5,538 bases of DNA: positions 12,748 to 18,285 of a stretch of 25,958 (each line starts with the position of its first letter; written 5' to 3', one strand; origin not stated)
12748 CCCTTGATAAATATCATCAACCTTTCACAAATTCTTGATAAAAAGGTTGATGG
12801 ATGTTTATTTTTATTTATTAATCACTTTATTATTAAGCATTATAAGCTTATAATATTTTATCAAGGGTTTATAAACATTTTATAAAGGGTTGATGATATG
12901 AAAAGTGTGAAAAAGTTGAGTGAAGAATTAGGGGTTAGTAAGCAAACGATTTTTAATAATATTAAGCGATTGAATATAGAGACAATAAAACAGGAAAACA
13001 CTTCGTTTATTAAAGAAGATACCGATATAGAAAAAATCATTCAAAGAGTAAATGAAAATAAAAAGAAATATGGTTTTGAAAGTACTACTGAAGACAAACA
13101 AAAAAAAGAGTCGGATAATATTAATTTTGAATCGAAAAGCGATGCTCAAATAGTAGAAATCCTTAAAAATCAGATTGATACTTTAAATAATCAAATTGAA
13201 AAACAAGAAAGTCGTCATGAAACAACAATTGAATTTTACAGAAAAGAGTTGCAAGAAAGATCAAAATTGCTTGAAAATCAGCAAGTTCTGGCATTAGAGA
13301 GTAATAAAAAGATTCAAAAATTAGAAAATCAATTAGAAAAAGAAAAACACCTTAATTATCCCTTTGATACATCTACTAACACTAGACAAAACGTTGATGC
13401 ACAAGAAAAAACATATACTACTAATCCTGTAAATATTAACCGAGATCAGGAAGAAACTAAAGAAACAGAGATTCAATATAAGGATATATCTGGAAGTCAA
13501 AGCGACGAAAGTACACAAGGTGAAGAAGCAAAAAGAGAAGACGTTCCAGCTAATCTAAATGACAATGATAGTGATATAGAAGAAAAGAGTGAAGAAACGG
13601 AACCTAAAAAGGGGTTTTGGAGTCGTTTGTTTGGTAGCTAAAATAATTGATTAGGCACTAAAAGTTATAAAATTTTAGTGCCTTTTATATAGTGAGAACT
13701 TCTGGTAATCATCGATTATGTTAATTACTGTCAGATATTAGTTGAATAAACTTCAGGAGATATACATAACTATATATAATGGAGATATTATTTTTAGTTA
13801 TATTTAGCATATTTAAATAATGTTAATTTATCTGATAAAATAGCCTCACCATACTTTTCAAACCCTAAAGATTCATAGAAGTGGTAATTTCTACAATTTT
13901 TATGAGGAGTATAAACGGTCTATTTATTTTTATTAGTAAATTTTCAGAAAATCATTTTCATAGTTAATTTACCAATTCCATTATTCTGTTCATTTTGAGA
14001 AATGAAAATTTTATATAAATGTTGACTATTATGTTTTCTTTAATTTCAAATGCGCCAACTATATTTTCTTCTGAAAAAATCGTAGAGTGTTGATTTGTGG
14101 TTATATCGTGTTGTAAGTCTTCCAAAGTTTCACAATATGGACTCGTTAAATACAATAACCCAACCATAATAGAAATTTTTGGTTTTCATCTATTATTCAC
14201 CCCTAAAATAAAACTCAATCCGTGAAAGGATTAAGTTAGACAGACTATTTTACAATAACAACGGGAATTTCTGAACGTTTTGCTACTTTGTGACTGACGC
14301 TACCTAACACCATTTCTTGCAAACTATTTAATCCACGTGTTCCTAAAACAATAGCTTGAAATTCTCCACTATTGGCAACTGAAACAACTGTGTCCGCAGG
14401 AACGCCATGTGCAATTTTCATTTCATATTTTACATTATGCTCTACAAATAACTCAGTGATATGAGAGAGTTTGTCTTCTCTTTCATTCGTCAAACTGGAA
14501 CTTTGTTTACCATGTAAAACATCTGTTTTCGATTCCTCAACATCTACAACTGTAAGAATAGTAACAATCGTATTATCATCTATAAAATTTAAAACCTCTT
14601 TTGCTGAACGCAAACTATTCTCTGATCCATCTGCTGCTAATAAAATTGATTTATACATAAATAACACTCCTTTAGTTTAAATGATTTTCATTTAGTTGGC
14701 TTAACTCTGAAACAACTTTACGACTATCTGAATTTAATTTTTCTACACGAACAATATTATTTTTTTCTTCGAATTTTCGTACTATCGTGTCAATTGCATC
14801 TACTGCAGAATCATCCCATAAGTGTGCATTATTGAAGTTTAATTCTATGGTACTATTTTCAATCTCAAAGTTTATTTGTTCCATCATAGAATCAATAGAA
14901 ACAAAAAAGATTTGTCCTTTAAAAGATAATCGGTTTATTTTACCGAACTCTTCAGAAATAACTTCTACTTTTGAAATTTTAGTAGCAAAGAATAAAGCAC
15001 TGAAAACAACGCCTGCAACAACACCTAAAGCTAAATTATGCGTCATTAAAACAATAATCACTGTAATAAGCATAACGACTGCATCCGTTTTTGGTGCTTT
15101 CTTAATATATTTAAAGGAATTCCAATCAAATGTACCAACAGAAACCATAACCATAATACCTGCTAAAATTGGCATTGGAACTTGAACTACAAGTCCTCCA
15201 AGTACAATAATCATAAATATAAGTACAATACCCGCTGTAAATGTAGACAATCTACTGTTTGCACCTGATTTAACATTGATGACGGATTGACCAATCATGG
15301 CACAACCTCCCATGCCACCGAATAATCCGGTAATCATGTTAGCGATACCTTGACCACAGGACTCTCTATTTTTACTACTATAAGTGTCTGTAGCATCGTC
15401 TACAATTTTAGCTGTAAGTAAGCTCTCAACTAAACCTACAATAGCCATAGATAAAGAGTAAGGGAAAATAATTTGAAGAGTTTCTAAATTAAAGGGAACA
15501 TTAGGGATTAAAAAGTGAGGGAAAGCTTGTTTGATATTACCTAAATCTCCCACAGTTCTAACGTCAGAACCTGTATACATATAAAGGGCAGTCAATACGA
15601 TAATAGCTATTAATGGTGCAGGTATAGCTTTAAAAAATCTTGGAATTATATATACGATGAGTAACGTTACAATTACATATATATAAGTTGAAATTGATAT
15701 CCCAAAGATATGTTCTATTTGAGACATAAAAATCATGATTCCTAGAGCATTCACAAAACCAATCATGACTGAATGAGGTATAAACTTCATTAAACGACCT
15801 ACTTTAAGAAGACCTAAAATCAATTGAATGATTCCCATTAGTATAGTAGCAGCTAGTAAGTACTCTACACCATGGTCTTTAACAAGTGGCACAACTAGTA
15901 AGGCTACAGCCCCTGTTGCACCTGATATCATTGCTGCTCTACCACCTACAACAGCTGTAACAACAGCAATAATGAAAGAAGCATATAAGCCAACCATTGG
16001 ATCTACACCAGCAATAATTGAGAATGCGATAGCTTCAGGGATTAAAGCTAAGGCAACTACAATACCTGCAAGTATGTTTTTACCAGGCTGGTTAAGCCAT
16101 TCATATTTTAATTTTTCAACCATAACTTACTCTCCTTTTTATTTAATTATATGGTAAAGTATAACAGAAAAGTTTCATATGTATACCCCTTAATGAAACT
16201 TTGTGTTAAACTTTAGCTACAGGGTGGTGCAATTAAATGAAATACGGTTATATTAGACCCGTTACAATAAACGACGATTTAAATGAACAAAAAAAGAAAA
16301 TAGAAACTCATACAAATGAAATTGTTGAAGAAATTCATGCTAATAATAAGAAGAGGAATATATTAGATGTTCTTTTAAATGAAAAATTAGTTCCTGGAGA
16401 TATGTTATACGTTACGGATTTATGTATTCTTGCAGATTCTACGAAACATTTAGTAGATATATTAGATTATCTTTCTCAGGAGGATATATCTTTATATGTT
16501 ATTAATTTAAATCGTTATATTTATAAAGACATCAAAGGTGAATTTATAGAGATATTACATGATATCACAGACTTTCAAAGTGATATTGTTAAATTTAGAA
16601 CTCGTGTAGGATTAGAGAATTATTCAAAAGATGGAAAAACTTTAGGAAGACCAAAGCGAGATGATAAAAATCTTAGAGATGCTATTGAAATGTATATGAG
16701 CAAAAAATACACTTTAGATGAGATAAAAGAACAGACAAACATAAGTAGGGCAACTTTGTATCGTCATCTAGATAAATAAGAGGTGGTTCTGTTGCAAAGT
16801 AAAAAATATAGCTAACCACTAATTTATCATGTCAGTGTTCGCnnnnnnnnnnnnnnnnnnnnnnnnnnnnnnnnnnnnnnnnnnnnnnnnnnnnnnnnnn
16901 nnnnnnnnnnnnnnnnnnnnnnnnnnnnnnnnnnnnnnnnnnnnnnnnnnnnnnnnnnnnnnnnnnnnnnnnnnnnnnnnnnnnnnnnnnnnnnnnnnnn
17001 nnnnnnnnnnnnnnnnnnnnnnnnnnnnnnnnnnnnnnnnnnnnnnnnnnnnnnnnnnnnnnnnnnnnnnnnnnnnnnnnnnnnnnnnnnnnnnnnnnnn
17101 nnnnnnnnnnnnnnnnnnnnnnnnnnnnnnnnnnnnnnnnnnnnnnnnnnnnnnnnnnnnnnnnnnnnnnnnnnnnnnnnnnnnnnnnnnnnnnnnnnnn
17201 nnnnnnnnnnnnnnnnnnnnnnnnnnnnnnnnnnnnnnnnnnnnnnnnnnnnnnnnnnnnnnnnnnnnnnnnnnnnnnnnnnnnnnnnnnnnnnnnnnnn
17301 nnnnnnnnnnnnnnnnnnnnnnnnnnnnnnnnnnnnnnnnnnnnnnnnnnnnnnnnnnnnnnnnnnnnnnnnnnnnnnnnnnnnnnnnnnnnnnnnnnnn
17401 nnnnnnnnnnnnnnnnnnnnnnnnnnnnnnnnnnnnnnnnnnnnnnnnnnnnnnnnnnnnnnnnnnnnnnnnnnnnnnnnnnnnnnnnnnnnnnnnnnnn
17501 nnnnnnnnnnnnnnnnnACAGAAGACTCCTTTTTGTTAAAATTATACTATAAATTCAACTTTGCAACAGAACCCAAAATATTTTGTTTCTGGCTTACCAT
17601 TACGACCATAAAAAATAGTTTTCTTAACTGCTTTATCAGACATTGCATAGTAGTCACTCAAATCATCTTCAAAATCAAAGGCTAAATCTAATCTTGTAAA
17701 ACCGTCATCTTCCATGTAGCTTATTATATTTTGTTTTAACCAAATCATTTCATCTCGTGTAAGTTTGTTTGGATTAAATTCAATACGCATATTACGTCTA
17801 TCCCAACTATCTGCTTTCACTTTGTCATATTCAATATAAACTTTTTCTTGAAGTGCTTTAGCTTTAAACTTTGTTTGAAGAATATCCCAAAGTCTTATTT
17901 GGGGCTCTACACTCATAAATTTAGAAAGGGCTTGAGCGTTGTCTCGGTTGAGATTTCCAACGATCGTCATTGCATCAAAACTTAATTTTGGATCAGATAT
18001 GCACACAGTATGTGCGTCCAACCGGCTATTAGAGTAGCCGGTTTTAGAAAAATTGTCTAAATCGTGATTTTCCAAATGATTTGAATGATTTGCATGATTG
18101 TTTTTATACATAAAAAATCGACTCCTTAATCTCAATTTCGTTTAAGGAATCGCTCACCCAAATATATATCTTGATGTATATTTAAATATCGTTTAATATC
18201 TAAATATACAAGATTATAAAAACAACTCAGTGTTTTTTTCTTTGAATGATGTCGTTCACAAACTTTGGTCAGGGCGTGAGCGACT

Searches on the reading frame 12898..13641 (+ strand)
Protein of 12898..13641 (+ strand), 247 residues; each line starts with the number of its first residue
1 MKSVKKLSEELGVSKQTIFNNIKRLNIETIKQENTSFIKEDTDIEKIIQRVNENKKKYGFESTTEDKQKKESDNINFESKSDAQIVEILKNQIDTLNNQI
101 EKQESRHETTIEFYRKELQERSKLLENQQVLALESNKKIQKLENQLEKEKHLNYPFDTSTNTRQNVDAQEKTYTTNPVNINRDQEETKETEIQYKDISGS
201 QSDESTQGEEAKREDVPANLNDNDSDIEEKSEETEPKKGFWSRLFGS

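Call 4: search_protein_families(library=pfam, proteins=[window:12898-13641:+])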
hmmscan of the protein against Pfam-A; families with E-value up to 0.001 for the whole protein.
window:12898-13641:+ (247 aa): 2 families
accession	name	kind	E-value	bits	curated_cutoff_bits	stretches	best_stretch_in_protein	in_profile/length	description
PF04394.19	DUF536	-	7.1e-11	42.2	20.7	1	97-150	1-43/43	Protein of unknown function, DUF536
PF08279.18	HTH_11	-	0.00075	19.8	25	1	3-26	17-40/55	HTH domain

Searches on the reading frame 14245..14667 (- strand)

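Call 5: search_protein_families(library=pfam, proteins=[window:14245-14667:-])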
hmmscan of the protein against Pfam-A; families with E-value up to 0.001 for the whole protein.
window:14245-14667:- (140 aa): 1 family
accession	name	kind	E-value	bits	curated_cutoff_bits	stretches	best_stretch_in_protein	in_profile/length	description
PF00582.32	Usp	-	9.7e-25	88.2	24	1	4-140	1-141/141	Universal stress protein family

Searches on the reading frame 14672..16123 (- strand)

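Call 5: search_protein_families(library=pfam, proteins=[window:14672-16123:-])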
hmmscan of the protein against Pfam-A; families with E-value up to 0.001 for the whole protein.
window:14672-16123:- (483 aa): 3 families
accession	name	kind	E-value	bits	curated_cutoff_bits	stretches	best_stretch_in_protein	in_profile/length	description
PF00916.26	Sulfate_transp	-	3.2e-61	207.6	23.2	2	153-354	171-380/380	Sulfate permease family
PF16983.11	MFS_MOT1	-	1.4e-05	25.9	30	1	253-329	31-109/111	Molybdate transporter of MFS superfamily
PF01740.26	STAS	-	6.7e-05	23.1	22.6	1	399-469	13-86/106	STAS domain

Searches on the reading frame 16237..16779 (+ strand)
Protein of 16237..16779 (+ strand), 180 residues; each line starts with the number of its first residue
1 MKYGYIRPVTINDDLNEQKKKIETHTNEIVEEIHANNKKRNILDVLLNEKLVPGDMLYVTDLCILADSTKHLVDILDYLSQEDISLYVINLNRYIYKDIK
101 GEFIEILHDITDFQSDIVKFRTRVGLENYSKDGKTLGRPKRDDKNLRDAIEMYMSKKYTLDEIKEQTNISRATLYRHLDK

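Call 5: search_protein_families(library=pfam, proteins=[window:16237-16779:+])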
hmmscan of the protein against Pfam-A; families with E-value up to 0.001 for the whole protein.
window:16237-16779:+ (180 aa): 3 families
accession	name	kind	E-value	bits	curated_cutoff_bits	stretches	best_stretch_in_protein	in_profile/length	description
PF00239.26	Resolvase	-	1.7e-20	74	23.3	1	3-134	2-144/145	Resolvase, N terminal domain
PF02796.21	HTH_7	-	1.5e-05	25.4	23.8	1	137-178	1-42/45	Helix-turn-helix domain of resolvase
PF08279.18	HTH_11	-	0.00029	21.1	25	1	146-179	2-37/55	HTH domain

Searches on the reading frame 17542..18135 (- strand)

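Call 5: search_protein_families(library=pfam, proteins=[window:17542-18135:-])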
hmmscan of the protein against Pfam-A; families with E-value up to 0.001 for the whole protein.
window:17542-18135:- (197 aa): 1 family
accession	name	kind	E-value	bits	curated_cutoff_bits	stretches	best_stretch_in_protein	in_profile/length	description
PF22477.2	RepD-like_N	-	2.3e-45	153.3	25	1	55-141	1-87/87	Replication initiation protein, N-terminal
